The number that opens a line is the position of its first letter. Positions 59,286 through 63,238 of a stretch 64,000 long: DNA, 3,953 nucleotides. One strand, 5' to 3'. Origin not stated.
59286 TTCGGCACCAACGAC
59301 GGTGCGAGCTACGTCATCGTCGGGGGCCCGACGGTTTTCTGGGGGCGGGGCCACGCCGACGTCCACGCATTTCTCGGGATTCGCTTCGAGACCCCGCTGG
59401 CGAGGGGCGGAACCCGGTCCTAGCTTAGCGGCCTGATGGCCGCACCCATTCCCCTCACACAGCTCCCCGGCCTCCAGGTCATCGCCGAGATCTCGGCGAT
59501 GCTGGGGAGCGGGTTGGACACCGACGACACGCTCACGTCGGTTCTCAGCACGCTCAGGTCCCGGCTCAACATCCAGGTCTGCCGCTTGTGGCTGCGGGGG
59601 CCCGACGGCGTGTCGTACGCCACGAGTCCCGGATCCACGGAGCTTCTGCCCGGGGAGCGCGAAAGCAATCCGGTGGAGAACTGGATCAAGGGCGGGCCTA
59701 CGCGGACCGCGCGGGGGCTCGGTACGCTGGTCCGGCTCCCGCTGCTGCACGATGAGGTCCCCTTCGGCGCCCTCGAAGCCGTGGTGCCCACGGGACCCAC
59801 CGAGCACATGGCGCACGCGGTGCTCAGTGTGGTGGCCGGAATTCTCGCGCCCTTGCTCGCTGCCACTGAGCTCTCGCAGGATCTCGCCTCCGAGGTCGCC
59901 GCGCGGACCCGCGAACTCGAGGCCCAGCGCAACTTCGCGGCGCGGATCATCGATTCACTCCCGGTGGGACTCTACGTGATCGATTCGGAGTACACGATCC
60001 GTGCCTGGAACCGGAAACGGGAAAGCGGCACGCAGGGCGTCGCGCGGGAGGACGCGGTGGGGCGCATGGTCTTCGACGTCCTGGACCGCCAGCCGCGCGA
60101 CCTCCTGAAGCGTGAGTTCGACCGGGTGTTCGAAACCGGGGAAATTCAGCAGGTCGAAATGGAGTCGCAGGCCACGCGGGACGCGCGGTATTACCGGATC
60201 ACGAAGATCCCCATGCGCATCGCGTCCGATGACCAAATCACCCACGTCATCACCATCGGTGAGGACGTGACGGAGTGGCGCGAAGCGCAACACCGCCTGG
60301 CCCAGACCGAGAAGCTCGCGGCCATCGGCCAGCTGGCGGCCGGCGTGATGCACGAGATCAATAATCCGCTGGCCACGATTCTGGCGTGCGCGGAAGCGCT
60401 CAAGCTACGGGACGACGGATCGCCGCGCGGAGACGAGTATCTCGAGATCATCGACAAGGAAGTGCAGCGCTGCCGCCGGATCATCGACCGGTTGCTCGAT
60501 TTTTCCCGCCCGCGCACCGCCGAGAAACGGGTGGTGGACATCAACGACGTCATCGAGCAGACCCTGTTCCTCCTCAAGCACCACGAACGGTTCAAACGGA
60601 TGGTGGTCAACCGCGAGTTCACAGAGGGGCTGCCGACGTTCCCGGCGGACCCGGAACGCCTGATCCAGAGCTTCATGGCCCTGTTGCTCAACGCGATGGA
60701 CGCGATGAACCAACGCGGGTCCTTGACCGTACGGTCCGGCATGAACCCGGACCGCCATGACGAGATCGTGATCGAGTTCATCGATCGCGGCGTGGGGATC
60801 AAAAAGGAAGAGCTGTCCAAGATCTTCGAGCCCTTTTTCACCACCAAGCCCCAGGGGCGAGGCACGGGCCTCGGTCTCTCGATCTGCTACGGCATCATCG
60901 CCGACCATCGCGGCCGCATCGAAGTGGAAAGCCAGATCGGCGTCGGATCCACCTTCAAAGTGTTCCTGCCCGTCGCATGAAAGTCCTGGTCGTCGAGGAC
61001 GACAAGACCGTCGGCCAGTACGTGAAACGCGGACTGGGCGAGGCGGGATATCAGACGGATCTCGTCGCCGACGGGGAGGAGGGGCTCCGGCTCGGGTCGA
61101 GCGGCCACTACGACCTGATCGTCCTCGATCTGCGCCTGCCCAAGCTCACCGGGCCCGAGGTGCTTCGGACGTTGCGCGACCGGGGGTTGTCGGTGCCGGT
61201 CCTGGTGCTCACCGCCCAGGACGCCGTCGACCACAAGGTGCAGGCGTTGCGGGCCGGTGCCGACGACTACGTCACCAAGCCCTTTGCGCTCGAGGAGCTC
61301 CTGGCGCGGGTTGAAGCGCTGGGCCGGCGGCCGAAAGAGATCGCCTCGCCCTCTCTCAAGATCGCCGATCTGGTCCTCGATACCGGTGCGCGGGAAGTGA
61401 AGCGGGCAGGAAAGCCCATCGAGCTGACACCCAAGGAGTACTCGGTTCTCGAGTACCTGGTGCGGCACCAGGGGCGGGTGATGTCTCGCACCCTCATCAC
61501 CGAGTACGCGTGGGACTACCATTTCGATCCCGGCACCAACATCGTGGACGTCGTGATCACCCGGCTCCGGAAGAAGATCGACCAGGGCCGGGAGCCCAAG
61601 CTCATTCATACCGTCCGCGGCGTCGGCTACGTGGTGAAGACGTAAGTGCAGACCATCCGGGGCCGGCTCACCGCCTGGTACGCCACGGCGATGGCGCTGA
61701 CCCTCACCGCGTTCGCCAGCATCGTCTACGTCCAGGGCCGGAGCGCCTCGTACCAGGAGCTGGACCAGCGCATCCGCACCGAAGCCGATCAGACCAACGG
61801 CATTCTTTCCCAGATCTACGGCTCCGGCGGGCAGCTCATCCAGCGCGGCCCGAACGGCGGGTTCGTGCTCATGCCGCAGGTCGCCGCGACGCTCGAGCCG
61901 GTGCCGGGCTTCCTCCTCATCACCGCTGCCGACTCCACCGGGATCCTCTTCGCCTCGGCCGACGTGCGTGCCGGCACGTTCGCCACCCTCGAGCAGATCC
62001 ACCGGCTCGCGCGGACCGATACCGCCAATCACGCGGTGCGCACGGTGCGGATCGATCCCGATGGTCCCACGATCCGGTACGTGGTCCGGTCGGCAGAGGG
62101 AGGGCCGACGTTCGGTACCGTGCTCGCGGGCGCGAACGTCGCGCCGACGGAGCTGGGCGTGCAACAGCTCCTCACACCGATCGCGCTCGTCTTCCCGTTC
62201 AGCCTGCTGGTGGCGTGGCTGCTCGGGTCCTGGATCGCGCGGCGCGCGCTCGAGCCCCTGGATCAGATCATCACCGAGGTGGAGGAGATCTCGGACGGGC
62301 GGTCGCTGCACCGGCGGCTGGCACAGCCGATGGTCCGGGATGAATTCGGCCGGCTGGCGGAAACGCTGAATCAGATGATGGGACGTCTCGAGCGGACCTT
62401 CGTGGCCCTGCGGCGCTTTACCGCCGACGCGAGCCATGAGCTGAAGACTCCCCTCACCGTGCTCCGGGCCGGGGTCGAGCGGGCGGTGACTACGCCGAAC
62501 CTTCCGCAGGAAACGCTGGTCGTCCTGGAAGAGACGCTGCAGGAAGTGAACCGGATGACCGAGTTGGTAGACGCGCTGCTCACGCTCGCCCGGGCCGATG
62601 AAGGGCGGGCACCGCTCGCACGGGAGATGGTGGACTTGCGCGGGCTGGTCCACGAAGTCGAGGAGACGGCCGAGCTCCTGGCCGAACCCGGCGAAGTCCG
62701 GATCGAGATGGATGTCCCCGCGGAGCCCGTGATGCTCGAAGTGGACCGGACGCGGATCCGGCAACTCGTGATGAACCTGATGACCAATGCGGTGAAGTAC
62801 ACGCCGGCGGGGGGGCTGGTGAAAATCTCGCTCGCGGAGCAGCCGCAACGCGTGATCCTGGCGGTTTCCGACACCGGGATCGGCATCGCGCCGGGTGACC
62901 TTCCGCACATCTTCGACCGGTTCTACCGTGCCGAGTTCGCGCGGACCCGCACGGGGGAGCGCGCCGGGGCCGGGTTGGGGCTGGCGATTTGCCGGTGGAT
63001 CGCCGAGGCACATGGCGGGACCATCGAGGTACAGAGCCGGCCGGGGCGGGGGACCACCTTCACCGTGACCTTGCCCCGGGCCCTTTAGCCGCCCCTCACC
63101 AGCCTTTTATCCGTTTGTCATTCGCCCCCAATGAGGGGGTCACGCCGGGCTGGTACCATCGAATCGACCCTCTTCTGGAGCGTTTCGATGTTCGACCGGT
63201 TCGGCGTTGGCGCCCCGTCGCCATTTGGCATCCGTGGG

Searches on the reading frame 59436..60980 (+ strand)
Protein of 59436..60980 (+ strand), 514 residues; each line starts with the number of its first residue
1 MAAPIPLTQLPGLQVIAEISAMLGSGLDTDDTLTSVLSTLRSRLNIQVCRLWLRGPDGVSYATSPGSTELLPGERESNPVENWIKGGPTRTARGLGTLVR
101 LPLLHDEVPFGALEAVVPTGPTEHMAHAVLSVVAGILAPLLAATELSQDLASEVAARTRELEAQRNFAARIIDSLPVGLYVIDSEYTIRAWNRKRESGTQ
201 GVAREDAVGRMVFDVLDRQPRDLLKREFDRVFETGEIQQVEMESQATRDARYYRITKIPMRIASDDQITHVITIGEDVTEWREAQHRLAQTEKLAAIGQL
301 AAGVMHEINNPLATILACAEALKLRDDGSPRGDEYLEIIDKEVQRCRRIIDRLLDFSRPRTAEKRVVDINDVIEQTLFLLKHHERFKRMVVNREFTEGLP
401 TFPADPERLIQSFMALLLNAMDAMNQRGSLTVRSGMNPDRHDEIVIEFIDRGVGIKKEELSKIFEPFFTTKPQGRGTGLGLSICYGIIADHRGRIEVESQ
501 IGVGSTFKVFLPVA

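Call 100: search_protein_families(library=pfam, proteins=[window:59436-60980:+], max_evalue=0.00001)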
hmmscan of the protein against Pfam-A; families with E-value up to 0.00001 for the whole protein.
window:59436-60980:+ (514 aa): 3 families
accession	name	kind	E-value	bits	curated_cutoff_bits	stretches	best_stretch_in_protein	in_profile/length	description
PF02518.31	HATPase_c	-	7.1e-23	81.6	26.4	1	405-513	2-109/111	Histidine kinase-, DNA gyrase B-, and HSP90-like ATPase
PF00512.31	HisKA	-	5.3e-17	62.1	26.9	1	298-360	3-64/66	His Kinase A (phospho-acceptor) domain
PF08448.16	PAS_4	-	1.2e-13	51.7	23.1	1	173-282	2-109/110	PAS fold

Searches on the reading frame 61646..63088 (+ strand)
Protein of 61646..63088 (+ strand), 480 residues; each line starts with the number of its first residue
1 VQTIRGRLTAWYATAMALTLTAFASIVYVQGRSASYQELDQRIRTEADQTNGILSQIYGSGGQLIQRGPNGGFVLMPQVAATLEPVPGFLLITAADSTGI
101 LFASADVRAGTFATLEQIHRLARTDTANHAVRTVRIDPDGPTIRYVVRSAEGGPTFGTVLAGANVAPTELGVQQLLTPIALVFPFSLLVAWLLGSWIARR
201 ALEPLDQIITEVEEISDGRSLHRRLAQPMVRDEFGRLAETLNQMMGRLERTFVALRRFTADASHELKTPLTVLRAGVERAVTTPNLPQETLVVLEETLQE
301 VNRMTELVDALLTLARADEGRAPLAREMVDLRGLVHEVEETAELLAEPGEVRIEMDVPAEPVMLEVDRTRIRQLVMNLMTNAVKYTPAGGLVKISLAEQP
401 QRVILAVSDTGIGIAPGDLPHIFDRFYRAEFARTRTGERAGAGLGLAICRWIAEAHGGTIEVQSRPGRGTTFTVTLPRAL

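Call 100: search_protein_families(library=pfam, proteins=[window:61646-63088:+], max_evalue=0.00001)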
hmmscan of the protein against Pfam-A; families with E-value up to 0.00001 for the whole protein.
window:61646-63088:+ (480 aa): 3 families
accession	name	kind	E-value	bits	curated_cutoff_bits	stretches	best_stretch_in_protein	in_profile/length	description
PF02518.31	HATPase_c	-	3.4e-33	114.8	26.4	1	367-478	2-109/111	Histidine kinase-, DNA gyrase B-, and HSP90-like ATPase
PF00512.31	HisKA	-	3.8e-14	52.9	26.9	1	254-320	1-66/66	His Kinase A (phospho-acceptor) domain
PF00672.30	HAMP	-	5.7e-11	43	25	1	196-249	1-52/53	HAMP domain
